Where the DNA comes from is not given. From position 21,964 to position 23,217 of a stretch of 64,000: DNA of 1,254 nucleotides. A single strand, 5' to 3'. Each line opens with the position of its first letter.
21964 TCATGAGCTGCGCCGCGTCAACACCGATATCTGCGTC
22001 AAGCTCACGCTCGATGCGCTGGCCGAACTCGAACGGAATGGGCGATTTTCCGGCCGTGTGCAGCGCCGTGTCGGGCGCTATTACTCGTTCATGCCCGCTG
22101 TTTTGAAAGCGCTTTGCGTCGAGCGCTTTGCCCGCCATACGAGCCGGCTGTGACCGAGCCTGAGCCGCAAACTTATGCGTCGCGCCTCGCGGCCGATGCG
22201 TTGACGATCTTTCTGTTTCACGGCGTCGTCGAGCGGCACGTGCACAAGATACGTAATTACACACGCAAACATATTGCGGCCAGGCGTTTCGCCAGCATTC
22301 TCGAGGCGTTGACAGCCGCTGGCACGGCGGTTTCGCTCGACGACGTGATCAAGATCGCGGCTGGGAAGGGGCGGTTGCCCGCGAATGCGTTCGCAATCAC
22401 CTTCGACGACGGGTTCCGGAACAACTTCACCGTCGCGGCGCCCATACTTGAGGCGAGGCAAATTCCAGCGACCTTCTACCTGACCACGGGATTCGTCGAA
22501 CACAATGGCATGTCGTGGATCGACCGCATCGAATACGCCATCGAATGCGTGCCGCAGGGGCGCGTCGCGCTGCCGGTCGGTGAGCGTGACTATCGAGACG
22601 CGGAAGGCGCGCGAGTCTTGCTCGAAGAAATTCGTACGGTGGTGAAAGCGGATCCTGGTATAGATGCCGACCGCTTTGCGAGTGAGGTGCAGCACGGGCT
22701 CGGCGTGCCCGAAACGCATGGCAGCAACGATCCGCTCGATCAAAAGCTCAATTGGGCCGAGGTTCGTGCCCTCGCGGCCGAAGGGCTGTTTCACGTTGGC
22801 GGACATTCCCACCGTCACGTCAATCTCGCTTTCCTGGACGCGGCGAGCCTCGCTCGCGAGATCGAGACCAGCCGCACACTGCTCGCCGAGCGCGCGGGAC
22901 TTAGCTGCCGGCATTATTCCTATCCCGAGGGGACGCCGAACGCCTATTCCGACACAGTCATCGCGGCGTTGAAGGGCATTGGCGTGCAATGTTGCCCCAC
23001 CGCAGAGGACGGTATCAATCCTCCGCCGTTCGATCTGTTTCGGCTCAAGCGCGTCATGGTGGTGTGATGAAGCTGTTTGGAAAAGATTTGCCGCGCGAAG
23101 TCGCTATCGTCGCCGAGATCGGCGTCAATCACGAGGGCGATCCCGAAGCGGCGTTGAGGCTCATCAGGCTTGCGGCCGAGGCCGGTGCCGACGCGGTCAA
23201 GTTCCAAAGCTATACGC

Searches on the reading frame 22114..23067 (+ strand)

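Call 29: search_protein_families(library=pfam, proteins=[window:22114-23067:+], max_evalue=0.001)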
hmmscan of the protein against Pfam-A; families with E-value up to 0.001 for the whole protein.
window:22114-23067:+ (317 aa): 1 family
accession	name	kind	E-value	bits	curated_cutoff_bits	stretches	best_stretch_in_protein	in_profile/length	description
PF01522.26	Polysacc_deac_1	-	1e-19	71.1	23.1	1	87-292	3-122/124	Polysaccharide deacetylase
